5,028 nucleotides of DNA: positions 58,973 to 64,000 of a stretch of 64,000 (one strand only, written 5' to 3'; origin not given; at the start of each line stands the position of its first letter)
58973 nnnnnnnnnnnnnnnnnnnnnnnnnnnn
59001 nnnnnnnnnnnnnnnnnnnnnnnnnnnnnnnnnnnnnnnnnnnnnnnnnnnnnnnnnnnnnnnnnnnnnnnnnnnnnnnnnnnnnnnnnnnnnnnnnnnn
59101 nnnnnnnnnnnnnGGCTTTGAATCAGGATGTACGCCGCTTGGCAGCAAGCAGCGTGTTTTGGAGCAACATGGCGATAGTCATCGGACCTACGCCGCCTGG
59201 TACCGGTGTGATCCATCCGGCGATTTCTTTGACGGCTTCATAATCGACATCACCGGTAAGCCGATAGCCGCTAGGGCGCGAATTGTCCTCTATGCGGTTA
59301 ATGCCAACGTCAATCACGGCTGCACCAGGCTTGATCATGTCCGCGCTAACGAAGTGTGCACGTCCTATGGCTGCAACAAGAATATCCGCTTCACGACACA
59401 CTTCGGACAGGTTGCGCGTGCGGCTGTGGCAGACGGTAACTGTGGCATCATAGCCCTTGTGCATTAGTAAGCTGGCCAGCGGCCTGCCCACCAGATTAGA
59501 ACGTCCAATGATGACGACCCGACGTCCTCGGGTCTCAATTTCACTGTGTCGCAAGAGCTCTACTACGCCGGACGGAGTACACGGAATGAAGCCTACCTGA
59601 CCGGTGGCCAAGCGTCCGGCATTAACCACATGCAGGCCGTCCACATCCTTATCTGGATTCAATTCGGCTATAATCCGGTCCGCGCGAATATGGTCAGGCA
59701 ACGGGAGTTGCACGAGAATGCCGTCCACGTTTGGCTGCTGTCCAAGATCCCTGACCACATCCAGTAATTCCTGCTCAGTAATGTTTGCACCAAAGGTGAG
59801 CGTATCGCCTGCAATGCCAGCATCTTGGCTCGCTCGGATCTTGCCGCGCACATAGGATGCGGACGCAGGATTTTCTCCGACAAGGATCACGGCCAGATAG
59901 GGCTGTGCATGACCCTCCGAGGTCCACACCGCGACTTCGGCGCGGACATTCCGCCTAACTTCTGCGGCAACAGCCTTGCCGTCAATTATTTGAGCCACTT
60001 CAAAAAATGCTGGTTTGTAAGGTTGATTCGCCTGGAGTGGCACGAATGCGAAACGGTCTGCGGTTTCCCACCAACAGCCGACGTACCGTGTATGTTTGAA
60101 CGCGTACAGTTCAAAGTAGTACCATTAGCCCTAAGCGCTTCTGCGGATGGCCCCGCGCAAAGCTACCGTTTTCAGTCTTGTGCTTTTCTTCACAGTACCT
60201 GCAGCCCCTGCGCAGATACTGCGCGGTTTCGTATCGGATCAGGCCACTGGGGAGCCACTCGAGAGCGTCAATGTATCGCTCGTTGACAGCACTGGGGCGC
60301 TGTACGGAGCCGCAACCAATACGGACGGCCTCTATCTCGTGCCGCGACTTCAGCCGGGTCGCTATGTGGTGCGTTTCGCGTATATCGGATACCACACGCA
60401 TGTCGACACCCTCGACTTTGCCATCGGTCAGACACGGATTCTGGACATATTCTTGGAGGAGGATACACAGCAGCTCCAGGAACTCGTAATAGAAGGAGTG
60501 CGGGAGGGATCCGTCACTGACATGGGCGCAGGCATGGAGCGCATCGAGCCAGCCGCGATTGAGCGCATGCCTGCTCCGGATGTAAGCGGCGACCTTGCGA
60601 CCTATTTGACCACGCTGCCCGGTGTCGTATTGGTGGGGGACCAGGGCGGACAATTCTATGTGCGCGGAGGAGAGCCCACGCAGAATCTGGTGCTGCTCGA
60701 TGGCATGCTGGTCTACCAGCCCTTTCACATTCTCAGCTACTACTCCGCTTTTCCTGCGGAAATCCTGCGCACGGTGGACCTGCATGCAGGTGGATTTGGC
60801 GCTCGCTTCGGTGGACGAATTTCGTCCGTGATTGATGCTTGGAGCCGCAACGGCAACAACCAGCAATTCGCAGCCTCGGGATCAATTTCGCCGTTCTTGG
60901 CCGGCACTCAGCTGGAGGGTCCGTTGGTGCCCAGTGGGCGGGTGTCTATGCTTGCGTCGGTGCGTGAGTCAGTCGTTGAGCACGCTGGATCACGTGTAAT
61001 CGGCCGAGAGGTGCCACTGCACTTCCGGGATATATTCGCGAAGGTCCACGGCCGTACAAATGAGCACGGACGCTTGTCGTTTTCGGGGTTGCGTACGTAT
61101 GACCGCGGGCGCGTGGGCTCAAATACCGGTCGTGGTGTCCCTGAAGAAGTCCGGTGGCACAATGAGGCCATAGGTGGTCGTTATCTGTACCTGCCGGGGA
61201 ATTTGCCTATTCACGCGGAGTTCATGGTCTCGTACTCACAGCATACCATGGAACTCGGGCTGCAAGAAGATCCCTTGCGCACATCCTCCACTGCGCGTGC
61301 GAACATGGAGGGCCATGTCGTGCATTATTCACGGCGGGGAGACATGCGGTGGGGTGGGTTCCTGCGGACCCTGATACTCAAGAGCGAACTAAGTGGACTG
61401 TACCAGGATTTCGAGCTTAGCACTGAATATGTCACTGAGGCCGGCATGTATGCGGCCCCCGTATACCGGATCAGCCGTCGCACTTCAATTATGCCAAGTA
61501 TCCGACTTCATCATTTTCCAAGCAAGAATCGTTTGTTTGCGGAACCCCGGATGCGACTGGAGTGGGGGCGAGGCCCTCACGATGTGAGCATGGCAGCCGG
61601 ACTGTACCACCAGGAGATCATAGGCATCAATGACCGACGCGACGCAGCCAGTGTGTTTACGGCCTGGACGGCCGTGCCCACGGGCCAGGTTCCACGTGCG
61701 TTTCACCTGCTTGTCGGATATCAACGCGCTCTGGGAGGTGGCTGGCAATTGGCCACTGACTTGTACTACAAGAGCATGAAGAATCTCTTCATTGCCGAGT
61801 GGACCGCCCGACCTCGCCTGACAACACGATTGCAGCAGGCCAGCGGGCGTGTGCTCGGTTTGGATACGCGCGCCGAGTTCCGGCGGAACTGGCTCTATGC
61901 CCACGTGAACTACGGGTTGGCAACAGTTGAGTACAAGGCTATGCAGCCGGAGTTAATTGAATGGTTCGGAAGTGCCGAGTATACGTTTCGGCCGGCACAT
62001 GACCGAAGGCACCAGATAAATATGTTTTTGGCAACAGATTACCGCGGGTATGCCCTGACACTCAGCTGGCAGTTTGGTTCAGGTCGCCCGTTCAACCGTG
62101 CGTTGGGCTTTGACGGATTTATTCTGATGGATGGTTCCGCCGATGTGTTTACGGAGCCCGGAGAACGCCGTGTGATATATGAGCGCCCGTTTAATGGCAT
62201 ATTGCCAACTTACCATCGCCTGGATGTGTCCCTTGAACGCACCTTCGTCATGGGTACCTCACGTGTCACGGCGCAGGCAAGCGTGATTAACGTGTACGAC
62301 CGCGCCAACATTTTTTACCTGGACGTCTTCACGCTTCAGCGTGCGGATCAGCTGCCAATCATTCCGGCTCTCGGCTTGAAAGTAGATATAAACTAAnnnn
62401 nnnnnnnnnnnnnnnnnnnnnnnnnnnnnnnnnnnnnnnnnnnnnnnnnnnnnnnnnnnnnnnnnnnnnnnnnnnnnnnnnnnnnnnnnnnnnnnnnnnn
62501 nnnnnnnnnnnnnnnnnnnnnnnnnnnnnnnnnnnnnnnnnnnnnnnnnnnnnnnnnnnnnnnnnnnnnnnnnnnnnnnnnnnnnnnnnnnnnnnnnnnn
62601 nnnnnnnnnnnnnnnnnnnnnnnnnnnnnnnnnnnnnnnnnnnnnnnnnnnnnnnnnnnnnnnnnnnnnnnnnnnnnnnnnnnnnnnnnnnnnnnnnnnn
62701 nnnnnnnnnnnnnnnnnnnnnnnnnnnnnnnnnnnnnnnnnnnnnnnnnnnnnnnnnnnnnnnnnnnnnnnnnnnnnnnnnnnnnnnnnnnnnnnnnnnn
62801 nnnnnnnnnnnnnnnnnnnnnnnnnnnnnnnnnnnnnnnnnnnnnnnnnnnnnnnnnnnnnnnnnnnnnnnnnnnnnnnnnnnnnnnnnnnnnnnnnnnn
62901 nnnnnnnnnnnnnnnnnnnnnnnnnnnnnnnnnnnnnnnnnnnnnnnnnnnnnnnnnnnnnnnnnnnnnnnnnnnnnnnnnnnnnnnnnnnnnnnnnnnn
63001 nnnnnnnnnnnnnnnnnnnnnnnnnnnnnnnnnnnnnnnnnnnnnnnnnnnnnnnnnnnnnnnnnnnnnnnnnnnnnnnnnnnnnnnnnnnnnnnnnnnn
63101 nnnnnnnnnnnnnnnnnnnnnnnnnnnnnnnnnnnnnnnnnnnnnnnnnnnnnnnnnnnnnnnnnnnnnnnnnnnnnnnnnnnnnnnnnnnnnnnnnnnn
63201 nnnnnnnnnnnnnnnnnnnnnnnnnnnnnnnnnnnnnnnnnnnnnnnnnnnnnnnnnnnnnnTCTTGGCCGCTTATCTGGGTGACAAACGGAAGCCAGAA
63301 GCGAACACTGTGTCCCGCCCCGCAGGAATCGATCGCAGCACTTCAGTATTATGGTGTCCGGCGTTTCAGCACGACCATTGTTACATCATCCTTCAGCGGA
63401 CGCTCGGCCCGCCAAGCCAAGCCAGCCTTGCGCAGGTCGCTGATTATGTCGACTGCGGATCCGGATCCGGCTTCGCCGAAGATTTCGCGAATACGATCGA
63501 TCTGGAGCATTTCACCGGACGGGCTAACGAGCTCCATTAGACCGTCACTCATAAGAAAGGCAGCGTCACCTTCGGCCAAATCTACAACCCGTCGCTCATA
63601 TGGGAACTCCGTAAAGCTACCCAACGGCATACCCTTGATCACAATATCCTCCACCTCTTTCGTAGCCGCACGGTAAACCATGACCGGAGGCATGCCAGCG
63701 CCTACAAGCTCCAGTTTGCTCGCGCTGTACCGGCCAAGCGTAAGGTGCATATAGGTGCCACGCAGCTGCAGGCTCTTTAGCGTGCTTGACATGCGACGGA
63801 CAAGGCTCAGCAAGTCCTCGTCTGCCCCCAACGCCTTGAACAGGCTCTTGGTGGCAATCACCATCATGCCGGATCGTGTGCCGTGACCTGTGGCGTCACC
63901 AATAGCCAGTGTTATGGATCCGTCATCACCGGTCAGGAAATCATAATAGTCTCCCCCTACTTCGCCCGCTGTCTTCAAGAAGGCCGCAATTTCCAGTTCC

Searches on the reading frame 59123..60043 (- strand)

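Call 61: search_protein_families(library=pfam, proteins=[window:59123-60043:-], max_evalue=0.001)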
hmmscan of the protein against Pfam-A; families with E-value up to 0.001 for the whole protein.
window:59123-60043:- (306 aa): 2 families
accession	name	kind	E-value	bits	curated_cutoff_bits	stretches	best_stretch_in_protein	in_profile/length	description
PF02882.25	THF_DHG_CYH_C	-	1.1e-70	236.5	27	1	138-304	1-159/160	Tetrahydrofolate dehydrogenase/cyclohydrolase, NAD(P)-binding domain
PF00763.28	THF_DHG_CYH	-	1.6e-35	122.3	32.8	1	20-135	1-115/115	Tetrahydrofolate dehydrogenase/cyclohydrolase, catalytic domain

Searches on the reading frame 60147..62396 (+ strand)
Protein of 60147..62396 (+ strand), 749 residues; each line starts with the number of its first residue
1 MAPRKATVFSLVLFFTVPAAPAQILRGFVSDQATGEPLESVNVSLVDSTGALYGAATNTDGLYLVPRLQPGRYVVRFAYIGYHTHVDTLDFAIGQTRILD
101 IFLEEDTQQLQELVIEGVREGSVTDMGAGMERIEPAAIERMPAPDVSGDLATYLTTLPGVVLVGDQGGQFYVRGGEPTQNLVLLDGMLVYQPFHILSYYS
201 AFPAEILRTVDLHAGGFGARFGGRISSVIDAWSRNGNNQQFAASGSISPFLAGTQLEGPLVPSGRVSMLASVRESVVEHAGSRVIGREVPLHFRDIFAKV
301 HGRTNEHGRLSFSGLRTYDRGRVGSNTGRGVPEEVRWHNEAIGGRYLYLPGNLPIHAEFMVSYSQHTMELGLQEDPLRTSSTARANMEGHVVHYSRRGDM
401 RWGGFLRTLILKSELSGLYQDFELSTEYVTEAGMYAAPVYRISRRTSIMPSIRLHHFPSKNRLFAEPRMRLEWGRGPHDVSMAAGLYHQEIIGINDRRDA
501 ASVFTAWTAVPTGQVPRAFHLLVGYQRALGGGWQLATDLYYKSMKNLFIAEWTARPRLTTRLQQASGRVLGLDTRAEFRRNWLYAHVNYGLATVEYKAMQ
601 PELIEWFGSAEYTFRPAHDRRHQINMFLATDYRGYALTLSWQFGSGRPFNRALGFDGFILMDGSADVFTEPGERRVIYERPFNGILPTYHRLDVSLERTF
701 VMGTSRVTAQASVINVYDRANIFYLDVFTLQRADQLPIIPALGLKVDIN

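Call 61: search_protein_families(library=pfam, proteins=[window:60147-62396:+], max_evalue=0.001)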
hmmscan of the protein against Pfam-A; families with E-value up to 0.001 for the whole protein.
window:60147-62396:+ (749 aa): 3 families
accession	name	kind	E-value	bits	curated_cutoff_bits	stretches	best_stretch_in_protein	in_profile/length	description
PF13620.12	CarboxypepD_reg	-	4.1e-15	56.3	32.3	1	25-103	2-81/82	Carboxypeptidase regulatory-like domain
PF13715.12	CarbopepD_reg_2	-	1.2e-12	48.1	32.2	1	26-115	2-88/88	CarboxypepD_reg-like domain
PF07715.20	Plug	-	3.1e-08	34.5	23.9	1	147-224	22-102/107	TonB-dependent Receptor Plug Domain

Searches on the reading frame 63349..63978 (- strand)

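Call 61: search_protein_families(library=pfam, proteins=[window:63349-63978:-], max_evalue=0.001)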
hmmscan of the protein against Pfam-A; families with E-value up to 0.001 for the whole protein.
window:63349-63978:- (209 aa): 1 family
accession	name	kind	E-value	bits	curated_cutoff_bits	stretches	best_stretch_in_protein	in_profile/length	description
PF07228.17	SpoIIE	-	7.2e-32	111.3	25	1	18-206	1-191/192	Stage II sporulation protein E (SpoIIE)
